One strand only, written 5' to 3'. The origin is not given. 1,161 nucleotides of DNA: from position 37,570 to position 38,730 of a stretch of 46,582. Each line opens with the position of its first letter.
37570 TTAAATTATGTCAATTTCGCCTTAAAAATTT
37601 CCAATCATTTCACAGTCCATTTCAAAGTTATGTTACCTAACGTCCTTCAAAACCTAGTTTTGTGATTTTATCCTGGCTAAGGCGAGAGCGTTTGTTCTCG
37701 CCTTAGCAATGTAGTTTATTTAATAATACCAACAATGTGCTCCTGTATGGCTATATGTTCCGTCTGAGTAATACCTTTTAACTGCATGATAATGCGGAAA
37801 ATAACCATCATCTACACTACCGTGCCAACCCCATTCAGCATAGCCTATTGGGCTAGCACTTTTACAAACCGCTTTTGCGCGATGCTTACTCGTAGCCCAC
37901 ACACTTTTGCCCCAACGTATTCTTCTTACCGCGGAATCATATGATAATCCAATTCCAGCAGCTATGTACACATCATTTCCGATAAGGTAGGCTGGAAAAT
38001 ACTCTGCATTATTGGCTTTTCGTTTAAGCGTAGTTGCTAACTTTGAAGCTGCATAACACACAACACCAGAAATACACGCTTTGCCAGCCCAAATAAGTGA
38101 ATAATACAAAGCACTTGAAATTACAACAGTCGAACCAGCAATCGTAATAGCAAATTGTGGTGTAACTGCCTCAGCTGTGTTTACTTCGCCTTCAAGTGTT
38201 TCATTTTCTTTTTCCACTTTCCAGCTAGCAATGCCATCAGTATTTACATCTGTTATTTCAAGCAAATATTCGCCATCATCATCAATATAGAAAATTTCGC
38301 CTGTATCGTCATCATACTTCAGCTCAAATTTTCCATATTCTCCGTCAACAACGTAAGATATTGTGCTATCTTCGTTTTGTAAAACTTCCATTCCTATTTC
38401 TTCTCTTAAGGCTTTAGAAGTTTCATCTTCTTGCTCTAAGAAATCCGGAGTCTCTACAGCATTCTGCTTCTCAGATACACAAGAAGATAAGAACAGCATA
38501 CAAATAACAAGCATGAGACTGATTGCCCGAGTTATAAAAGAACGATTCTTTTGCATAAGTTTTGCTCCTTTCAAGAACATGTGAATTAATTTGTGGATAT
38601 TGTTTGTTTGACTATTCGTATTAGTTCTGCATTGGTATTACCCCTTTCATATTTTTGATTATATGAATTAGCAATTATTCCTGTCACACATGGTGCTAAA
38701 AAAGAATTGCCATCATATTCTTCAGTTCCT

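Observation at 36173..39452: S8 peptidase, exported lipoprotein and an array of three small cytoplasmic paralogs: candidate effector/processing/immunity-like module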

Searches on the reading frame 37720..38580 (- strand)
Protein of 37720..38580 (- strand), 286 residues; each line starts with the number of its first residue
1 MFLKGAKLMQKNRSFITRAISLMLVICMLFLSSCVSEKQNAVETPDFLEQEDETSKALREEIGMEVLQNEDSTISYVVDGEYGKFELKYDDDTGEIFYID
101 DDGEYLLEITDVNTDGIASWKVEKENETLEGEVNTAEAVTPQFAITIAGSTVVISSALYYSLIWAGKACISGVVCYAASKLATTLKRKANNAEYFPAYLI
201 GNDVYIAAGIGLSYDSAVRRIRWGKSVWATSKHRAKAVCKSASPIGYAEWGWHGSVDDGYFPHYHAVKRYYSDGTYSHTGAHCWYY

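Call 3: search_protein_families(library=pfam, proteins=[window:37720-38580:-], max_evalue=1)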
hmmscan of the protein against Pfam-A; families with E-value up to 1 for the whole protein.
window:37720-38580:- (286 aa): 1 family
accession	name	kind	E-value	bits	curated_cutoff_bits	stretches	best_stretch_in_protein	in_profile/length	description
PF10411.14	DsbC_N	-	0.097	12.7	25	1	93-107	41-55/70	Disulfide bond isomerase protein N-terminal domain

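Call 4: search_protein_families(library=ncbifam, proteins=[window:37720-38580:-], max_evalue=1)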
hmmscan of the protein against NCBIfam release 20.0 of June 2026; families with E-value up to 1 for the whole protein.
window:37720-38580:- (286 aa): 2 families
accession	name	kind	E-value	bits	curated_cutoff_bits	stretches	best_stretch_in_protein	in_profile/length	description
NF010290.0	PRK13730.1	subfamily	0.03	13.9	333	1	20-68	6-54/212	type-F conjugative transfer system pilin assembly protein TrbC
NF033894.1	Eex_IncN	subfamily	0.13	12.2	33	1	20-58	4-39/65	EexN family lipoprotein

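Call 6: search_protein_families(library=padloc, proteins=[window:37720-38580:-], max_evalue=1)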
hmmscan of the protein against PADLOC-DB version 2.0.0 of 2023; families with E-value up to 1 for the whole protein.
window:37720-38580:- (286 aa): 0 families

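Call 7: search_protein_families(library=phrogs, proteins=[window:37720-38580:-], max_evalue=1)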
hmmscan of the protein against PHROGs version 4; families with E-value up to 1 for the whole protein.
window:37720-38580:- (286 aa): 4 families
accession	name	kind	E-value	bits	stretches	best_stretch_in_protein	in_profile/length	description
phrog_13923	-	unknown function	0.045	14.9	1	56-106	25-71/84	-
phrog_456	-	lysis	0.1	13.3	1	12-42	4-33/102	Rz-like spanin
phrog_3198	-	lysis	0.16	12.5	1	17-45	3-30/68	Rz-like spanin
phrog_20081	-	unknown function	0.2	12.9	1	108-182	13-86/113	-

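Call 8: find_homologous_proteins(query=window:37720-38580:-, max_evalue=0.01)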
Query window:37720-38580:- (286 aa): 10 proteins with E <= 0.01 among 751 candidates.
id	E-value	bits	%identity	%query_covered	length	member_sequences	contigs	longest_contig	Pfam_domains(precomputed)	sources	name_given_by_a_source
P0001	1.7e-185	633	100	97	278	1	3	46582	-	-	-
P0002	3.0e-161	554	86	97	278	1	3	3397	-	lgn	-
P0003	2.2e-160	551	87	97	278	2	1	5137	-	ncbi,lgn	-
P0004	1.6e-132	459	73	97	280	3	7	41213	-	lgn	-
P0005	5.7e-131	454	72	97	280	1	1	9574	-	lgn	-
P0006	4.5e-117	409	64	97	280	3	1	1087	-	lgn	-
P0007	3.1e-103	363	58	97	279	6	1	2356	-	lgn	-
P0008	2.0e-73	265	46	97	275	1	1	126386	-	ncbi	-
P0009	9.7e-60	221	41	97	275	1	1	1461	-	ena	-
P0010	5.4e-57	212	40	97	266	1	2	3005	-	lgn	-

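Call 9: search_solved_structures(query=window:37720-38580:-, max_evalue=10)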
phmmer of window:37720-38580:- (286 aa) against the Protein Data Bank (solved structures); distinct sequences matched with E-value up to 10: 1.
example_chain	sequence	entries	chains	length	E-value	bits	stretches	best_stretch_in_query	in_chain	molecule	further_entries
3scy_A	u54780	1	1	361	0.66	12.7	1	94-150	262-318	Hypothetical bacterial 6-phosphogluconolactonase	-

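Call 12: find_encoding_contigs(protein=P0008, flank=10000, max_places=3)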
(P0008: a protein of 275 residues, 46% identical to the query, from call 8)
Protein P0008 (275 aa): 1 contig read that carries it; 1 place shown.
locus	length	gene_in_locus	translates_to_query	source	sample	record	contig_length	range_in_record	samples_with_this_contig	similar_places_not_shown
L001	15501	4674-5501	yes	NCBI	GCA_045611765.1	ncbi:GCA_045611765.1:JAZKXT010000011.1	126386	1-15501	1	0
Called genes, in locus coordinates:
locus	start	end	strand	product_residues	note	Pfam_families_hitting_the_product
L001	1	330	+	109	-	?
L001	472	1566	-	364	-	PF14286:DHHW (weak)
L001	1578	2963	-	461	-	PF03062:MBOAT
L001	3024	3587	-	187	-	-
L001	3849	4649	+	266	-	PF00082:Peptidase_S8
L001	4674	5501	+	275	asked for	-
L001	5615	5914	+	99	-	-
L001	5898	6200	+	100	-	-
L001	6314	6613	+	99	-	-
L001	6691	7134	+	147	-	PF00903:Glyoxalase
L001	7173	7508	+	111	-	PF00719:Pyrophosphatase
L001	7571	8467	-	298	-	PF00849:PseudoU_synth_2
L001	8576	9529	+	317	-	-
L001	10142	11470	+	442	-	PF00501:AMP-binding (weak)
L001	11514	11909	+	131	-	PF00581:Rhodanese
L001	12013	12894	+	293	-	PF04015:DUF362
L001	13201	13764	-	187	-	PF02452:PemK_toxin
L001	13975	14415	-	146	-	-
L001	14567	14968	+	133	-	PF00293:NUDIX, PF14815:NUDIX_4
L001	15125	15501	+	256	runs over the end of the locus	PF05116:S6PP (faint), PF08282:Hydrolase_3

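Call 13: find_encoding_contigs(protein=P0004, flank=10000, max_places=4)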
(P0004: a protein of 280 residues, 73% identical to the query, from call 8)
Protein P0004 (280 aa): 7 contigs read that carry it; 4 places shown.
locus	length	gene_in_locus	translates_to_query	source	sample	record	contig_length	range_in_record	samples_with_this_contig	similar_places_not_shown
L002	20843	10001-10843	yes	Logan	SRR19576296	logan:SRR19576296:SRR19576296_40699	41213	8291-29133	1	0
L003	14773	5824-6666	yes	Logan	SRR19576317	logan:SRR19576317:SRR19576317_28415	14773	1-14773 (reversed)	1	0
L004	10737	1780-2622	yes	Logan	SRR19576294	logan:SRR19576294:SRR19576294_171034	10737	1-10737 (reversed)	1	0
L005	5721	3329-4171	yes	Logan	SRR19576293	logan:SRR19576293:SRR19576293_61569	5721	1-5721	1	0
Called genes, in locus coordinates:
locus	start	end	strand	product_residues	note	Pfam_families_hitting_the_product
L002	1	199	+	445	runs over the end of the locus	PF00919:UPF0004, PF04055:Radical_SAM, PF18693:TRAM_2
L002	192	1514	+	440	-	PF07498:Rho_N (weak), PF07497:Rho_RNA_bind, PF00006:ATP-synt_ab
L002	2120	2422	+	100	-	-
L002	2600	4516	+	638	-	PF00753:Lactamase_B, PF23023:Anti-Pycsar_Apyc1 (weak), PF12706:Lactamase_B_2, PF22505:RNase_J_b_CASP, PF07521:RMMBL, PF17770:RNase_J_C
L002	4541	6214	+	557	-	PF00749:tRNA-synt_1c, PF19269:Anticodon_2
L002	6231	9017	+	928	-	PF00133:tRNA-synt_1, PF01406:tRNA-synt_1e (faint), PF09334:tRNA-synt_1g, PF08264:Anticodon_1, PF06827:zf-FPG_IleRS (weak)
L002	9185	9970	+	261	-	PF00082:Peptidase_S8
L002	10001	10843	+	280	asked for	-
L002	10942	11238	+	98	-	-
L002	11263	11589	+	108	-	-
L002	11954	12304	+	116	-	PF00300:His_Phos_1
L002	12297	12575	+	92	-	PF00300:His_Phos_1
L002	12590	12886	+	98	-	-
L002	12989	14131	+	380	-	PF00266:Aminotran_5, PF01212:Beta_elim_lyase (weak), PF01041:DegT_DnrJ_EryC1 (weak)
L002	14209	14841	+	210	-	PF00574:CLP_protease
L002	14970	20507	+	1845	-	PF10091:Glycoamylase, PF06165:GH94_b-supersand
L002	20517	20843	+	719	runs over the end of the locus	PF06165:GH94_b-supersand, PF17167:Glyco_hydro_94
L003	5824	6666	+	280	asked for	-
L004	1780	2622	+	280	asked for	-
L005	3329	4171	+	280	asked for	-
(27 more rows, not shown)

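Call 28: predict_structure(alignment_id=A1)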
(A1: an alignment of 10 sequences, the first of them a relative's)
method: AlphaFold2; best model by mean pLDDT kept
length: 278 residues; sequences in the alignment: 10
mean_pLDDT: 59.5   pTM: 0.42
mean pLDDT of the five models: 59.5, 56.2, 54.0, 52.9, 52.6
residues with pLDDT >= 90: 32; 70-90: 66; 50-70: 81; < 50: 99
segments of 3 or more residues with pLDDT < 50: 1-33, 104-108, 126-180
pLDDT, mean of each block of 10 residues (from residue 1): 40 33 27 50 53 63 71 61 65 77 52 72 50 31 31 30 27 44 69 56 78 82 92 94 69 82 90 81
secondary structure, 60 per line:
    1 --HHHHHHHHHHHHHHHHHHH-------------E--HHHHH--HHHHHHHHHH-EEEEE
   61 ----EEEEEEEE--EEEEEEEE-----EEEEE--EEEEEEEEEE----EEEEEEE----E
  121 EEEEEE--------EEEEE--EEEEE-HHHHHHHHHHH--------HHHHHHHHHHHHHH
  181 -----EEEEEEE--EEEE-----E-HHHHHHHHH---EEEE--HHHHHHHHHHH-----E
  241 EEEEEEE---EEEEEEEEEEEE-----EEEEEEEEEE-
elements in order: H3-21 H38-42 H45-54 E56-60 E65-72 E75-82 E88-92 E95-104 E109-115 E120-126 E135-139 E142-146 H148-158 H167-180 E186-192 E195-198 H206-214 E218-221 H224-234 E240-247 E251-262 E268-277

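Call 29: search_protein_representatives(alignment_id=A1)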
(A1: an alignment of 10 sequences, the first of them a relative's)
Query: 10 sequences, 280 profile positions. Proteins with E-value up to 0.001 (for the whole library): 268; up to 1e-10: 66; up to 1e-30: 7. The best 150 are listed.
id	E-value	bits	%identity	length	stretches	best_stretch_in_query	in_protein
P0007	1.0e-139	481.0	-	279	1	1-279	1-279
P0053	1.4e-122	424.8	-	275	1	1-279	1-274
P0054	6.8e-91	320.9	-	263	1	5-279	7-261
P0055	8.7e-90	317.2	-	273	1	1-279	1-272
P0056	1.2e-86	307.0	-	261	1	8-280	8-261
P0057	2.4e-73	263.3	-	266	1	53-279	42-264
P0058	2.0e-33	132.4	-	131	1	1-134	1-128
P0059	1.3e-21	93.6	-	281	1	2-279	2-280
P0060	2.8e-21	92.5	-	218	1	95-279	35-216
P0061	1.7e-20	89.9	-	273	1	6-279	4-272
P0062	1.7e-18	83.4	-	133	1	4-148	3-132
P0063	3.0e-18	82.5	-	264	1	9-279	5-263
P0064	6.2e-18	81.5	-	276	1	8-279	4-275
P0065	5.0e-17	78.5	-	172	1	123-279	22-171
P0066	3.3e-16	75.9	-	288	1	7-279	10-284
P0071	2.2e-15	73.1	-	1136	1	136-279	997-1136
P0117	1.0e-10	57.9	-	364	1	35-279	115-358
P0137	2.5e-09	53.3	-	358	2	34-259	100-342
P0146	4.2e-09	52.5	-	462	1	144-279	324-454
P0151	4.6e-09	52.4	-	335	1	35-270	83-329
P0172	4.6e-08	49.1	-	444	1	146-279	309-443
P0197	4.0e-07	46.0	-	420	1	150-279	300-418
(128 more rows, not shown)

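Call 30: search_protein_families(library=pfam, proteins=[P0071, P0146, P0172, P0197, P0117, P0137, P0151, P0059, P0061, P0066], max_evalue=0.01)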
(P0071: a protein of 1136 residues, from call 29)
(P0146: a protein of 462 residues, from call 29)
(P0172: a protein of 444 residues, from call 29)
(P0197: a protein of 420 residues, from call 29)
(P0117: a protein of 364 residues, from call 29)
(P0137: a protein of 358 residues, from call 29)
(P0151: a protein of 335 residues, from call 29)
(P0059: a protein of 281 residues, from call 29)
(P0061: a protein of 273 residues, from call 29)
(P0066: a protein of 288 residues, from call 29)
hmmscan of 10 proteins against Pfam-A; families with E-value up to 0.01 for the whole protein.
P0071 (1136 aa): 4 families
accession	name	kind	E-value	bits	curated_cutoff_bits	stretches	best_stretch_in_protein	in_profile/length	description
PF24517.2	CBM96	-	5.3e-23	82.1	26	1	258-422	5-164/164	Carbohydrate-binding module family 96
PF19077.6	Big_13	-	4e-09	37.3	27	1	548-612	28-93/102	Bacterial Ig-like domain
PF20241.3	DUF6598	-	0.00086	19.6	27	1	103-193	84-172/240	Domain of unknown function (DUF6598)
PF06848.17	Disaggr_repeat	-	0.0011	19.1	33.9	0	302-354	35-90/179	Disaggregatase related repeat domain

P0146 (462 aa): 1 family
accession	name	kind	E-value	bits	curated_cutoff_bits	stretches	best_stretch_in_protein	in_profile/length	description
PF05593.20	RHS_repeat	-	1.6e-07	32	22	2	66-102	1-38/38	RHS Repeat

P0172 (444 aa): 1 family
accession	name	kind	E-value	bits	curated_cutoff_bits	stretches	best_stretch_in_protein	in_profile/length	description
PF25023.1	TEN_YD-shell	-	5.4e-05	21.9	50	1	74-293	674-894/909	Teneurin YD-shell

P0197 (420 aa): 1 family
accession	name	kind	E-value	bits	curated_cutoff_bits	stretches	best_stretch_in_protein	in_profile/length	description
PF05593.20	RHS_repeat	-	0.001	19.9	22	0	132-158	4-29/38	RHS Repeat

P0117 (364 aa): 0 families

P0137 (358 aa): 0 families

P0151 (335 aa): 0 families

P0059 (281 aa): 0 families

P0061 (273 aa): 0 families

P0066 (288 aa): 0 families

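Call 33: find_encoding_contigs(protein=P0071, flank=6000, max_places=3)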
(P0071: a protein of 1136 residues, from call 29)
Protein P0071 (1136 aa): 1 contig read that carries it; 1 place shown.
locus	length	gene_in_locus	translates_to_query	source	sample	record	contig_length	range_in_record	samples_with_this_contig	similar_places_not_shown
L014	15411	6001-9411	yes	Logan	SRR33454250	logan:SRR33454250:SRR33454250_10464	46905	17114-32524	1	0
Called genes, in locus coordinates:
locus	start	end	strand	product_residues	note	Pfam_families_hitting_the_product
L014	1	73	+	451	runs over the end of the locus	PF06245:DUF1015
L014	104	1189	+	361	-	PF01571:GCV_T, PF08669:GCV_T_C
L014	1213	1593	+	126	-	PF01597:GCV_H, PF00364:Biotin_lipoyl (weak)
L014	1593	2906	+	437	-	PF02347:GDC-P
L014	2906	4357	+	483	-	PF02347:GDC-P, PF21478:GcvP2_C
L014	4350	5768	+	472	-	PF00890:FAD_binding_2 (weak), PF01134:GIDA, PF07992:Pyr_redox_2, PF12831:FAD_oxidored, PF13738:Pyr_redox_3, PF01262:AlaDh_PNT_C (weak), PF00070:Pyr_redox, PF02852:Pyr_redox_dim, +3 more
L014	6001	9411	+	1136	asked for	PF19077:Big_13 (faint), PF24517:CBM96, PF25023:TEN_YD-shell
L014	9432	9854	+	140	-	-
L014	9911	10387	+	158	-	-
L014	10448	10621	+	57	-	-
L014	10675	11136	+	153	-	-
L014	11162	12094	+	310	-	PF12796:Ank_2, PF23745:ANK_LRRK2 (faint), PF13857:Ank_5 (faint), PF00023:Ank (weak), PF13606:Ank_3 (weak), PF13637:Ank_4 (weak), PF12796:Ank_2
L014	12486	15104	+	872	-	PF01411:tRNA-synt_2c, PF07973:tRNA_SAD, PF02272:DHHA1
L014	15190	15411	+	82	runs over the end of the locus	PF06135:IreB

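Call 38: fold_search(model_id=the predicted structure, library=pdb)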
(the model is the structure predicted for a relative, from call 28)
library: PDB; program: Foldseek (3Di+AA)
matches with E <= 10: 519; with E <= 0.001: 0
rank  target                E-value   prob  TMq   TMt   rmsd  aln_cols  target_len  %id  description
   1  6cbi_F                1.7e-01  0.13  0.12  0.13  18.8       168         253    6  PCNA in complex with inhibitor (released 2018-07-04)
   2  5z1o_A                2.5e-01  0.10  0.15  0.13  14.8       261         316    9  Crystal structure of an OspA mutant (released 2019-01-02)
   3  1xki                  2.9e-01  0.30  0.17  0.30   6.0        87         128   20  Crystal structure of human tear lipocalin/von Ebners gland protein (released 2004-10-19)
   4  1ew4                  3.4e-01  0.33  0.16  0.32   7.5        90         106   13  CRYSTAL STRUCTURE OF ESCHERICHIA COLI CYAY PROTEIN REVEALS A NOVEL FOLD FOR THE FRATAXIN FAMILY (released 2000-08-09)
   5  4jpd                  3.8e-01  0.44  0.15  0.32  14.7       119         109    8  The structure of CyaY from Burkholderia cenocepacia (released 2013-03-27)
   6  6iei                  4.0e-01  0.28  0.14  0.15   7.6       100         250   14  Loop deletion and proline insertion mutant (deleting six residues and inserted five proline residues) (released 2019-07-03)
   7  6ais                  4.2e-01  0.20  0.14  0.15   8.2        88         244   19  Loop deletion mutant (deleting two residues) (released 2019-07-03)
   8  1axc_C                4.2e-01  0.05  0.12  0.13  18.8       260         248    8  HUMAN PCNA (released 1998-01-28)
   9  3eyc_D                5.0e-01  0.20  0.15  0.25   6.0        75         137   17  New crystal structure of human tear lipocalin in complex with 1,4-butanediol in space group P21 (released 2009-10-06)
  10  8gcj_D                5.3e-01  0.07  0.15  0.17  19.9       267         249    8  PCNA (released 2024-05-29)
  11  8xl0_F                5.6e-01  0.07  0.18  0.05  25.8       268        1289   10  Citrate-induced filament of human acetyl-coenzyme A carboxylase 1 (ACC1-citrate) (released 2024-10-23)
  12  3cka_B                5.9e-01  0.14  0.12  0.10  12.9       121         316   13  The crystal structure of OspA mutant (released 2009-03-17)
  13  1osp_O                5.9e-01  0.05  0.12  0.13  15.8       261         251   11  CRYSTAL STRUCTURE OF OUTER SURFACE PROTEIN A OF BORRELIA BURGDORFERI COMPLEXED WITH A MURINE MONOCLONAL ANTIBODY FAB (released 1997-04-21)
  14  2ova                  6.2e-01  0.35  0.16  0.24   6.1        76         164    9  X-ray structure of Human Complement Protein C8gamma Y83W Mutant (released 2007-05-22)
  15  2oy7                  6.2e-01  0.06  0.14  0.13  14.9       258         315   10  The crystal structure of OspA mutant (released 2008-03-04)
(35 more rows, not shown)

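Call 49: find_related_loci(query=A1, collection=genome_contigs, flank=8000)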
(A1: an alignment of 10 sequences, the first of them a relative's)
Query A1 (278 aa) in genome_contigs; peptide patterns used: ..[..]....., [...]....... (x = any residue, [..] = any of these).
25 stretches matched a pattern; 2 encode a relative of the query (tblastn E <= 1e-3); 2 distinct loci.
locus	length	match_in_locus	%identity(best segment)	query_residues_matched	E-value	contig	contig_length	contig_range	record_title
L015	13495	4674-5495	46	1-277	4e-80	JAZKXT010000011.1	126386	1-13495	MAG: Clostridia bacterium isolate T1900045116_TC20190110.MAGScoT_cleanbin_000010 SGB_4808_k141_1998478, whole genome sho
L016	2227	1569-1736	37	201-259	2e-7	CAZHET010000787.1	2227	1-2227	MAG TPA_asm: uncultured Planctomycetaceae bacterium isolate SRP072547_co1_440 genome assembly, contig: NODE_129441_lengt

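Call 56: find_encoding_contigs(protein=P0061, flank=5000, max_places=3)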
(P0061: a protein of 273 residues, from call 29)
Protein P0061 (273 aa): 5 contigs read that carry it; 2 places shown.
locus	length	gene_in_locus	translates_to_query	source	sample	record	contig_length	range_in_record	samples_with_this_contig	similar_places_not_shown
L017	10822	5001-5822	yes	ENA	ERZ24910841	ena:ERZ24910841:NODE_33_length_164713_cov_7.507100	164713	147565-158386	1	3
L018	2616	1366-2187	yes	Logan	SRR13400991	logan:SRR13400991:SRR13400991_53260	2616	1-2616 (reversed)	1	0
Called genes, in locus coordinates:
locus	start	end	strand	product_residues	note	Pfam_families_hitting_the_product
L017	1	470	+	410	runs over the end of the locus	PF13173:AAA_14, PF13635:DUF4143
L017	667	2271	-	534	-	PF00664:ABC_membrane, PF02463:SMC_N (faint), PF00005:ABC_tran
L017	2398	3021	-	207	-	PF00702:Hydrolase, PF12710:HAD (faint), PF13419:HAD_2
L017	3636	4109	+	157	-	PF05857:TraX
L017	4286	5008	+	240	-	PF00082:Peptidase_S8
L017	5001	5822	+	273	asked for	-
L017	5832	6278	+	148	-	-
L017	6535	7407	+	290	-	PF02645:DegV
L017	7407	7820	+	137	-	PF11969:DcpS_C, PF01230:HIT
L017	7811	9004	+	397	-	PF13421:Band_7_1, PF01145:Band_7 (faint), PF12773:DZR (faint), PF13240:Zn_Ribbon_1 (weak)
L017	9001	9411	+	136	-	-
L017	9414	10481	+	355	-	PF01145:Band_7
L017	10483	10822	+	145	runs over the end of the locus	-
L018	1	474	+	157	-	PF05857:TraX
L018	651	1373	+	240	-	PF00082:Peptidase_S8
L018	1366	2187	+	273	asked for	-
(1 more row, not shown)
